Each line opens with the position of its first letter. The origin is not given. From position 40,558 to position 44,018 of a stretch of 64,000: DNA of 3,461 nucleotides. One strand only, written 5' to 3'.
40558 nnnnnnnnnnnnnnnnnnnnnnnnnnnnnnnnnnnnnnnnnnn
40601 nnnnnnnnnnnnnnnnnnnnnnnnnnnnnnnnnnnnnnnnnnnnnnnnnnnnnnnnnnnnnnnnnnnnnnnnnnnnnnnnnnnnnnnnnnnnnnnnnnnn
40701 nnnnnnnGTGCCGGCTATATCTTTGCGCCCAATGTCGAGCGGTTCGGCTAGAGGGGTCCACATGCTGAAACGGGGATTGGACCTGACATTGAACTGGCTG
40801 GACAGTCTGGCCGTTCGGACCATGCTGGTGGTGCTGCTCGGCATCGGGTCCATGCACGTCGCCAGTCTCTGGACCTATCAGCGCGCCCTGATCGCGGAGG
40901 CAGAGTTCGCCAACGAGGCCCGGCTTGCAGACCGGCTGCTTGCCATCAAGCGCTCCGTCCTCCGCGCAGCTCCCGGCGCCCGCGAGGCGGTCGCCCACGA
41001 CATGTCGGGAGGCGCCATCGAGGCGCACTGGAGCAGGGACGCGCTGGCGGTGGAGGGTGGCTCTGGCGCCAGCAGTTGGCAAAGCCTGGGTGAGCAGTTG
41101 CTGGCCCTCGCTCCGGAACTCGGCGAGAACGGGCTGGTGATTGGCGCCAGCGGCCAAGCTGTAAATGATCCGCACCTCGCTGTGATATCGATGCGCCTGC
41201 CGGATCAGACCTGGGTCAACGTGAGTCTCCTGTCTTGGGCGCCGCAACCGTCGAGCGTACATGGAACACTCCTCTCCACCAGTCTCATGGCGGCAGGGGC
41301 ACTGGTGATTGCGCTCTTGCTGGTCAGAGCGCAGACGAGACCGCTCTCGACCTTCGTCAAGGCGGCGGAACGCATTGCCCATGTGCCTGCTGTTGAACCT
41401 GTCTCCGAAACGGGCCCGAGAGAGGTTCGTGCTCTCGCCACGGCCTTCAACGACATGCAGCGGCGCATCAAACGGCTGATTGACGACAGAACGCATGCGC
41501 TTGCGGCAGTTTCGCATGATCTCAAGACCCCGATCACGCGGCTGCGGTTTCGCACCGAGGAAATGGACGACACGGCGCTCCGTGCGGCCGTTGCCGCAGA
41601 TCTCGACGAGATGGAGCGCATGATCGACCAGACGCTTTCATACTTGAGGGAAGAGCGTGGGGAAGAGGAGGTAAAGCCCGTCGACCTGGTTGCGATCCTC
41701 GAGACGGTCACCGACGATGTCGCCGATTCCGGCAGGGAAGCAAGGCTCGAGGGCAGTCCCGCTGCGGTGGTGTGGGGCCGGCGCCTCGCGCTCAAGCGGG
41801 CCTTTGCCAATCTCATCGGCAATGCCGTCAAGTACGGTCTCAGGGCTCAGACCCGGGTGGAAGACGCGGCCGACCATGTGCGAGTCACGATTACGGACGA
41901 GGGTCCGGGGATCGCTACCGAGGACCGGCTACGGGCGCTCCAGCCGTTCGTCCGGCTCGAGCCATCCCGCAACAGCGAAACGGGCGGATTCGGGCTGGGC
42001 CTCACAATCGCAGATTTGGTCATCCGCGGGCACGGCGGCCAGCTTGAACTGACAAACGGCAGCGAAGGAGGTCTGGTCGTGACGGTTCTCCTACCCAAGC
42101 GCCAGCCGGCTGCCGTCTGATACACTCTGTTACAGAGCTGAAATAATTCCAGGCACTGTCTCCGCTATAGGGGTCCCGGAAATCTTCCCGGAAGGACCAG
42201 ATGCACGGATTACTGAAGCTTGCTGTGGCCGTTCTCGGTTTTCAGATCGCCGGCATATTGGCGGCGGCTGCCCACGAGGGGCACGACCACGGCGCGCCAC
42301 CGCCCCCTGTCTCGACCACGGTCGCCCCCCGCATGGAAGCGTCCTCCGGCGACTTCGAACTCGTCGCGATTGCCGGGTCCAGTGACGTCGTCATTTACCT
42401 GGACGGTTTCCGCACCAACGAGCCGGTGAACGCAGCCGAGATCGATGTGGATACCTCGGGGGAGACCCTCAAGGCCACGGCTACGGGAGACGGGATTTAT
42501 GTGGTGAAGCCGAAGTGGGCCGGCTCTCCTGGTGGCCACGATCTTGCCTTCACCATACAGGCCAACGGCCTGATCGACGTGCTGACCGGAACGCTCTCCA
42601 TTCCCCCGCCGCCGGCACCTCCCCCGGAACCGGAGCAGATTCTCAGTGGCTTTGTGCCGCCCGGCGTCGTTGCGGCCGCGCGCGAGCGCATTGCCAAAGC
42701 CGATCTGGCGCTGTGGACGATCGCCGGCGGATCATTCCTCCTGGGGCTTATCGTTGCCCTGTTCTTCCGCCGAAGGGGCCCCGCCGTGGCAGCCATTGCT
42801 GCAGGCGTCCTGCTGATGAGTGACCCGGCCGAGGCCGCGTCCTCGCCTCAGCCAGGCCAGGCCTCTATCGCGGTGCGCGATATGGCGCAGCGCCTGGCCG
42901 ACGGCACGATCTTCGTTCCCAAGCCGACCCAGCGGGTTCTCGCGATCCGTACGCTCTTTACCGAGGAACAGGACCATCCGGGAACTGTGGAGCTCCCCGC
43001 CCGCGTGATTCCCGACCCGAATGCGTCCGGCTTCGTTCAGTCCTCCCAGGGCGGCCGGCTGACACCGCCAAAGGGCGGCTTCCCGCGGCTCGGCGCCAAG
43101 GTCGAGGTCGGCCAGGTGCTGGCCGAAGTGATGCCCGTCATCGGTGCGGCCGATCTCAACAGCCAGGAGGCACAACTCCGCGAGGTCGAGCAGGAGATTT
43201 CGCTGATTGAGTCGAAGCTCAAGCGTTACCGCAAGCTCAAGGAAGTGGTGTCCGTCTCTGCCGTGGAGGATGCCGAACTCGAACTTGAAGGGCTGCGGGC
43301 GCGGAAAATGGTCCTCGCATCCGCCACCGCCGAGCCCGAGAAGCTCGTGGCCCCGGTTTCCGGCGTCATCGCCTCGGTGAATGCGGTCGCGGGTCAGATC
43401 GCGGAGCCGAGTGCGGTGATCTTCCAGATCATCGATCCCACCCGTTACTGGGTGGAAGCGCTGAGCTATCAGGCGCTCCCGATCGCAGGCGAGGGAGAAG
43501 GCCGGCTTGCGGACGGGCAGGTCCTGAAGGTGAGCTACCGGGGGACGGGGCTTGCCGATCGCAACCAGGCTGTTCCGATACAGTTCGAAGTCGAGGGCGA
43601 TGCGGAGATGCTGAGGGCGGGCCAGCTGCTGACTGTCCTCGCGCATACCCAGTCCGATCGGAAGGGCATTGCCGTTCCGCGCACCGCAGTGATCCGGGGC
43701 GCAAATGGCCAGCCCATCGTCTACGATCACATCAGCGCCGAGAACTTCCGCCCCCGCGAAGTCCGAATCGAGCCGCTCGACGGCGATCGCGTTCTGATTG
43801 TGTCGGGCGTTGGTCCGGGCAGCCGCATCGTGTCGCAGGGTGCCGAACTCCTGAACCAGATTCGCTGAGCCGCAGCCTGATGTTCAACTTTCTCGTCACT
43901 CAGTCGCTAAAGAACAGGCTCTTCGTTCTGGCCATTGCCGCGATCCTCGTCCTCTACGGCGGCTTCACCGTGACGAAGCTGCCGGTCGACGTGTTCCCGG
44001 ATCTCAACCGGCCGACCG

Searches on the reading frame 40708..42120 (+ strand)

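Call 75: search_protein_families(library=pfam, proteins=[window:40708-42120:+])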
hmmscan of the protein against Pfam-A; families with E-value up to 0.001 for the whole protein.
window:40708-42120:+ (470 aa): 4 families
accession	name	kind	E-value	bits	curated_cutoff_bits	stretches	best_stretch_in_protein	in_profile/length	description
PF02518.31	HATPase_c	-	4.9e-20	72.5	26.4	1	359-465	3-110/111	Histidine kinase-, DNA gyrase B-, and HSP90-like ATPase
PF00672.30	HAMP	-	1.4e-07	32.1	25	1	204-255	1-52/53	HAMP domain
PF00512.31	HisKA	-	2.5e-06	27.9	26.9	1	262-316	3-64/66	His Kinase A (phospho-acceptor) domain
PF13581.12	HATPase_c_2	-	6.7e-05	23.3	27.4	1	346-433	20-105/127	Histidine kinase-like ATPase domain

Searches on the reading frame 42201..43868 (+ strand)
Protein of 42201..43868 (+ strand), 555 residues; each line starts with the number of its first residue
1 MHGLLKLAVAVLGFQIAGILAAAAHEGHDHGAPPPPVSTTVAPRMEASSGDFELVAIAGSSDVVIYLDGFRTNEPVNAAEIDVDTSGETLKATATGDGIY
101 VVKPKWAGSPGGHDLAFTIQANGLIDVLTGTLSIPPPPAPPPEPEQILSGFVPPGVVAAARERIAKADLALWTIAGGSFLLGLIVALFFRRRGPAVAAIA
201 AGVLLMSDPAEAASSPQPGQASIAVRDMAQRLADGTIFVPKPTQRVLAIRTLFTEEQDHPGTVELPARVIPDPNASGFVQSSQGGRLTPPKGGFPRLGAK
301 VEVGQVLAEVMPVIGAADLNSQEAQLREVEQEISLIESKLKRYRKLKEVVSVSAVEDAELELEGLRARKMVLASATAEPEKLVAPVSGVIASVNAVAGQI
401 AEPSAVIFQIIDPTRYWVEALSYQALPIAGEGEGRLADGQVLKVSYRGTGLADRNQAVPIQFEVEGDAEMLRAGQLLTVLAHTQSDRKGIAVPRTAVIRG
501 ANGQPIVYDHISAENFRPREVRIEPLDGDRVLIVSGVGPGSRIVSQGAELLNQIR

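Call 75: search_protein_families(library=pfam, proteins=[window:42201-43868:+])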
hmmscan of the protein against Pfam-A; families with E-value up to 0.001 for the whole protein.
window:42201-43868:+ (555 aa): 2 families
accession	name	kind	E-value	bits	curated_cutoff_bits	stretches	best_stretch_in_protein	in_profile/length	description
PF13437.12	HlyD_3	-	1.1e-08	36.2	22.2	1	382-425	2-45/106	HlyD family secretion protein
PF16576.10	HlyD_D23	-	2.7e-06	27.3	30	1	297-421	38-150/214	Barrel-sandwich domain of CusB or HlyD membrane-fusion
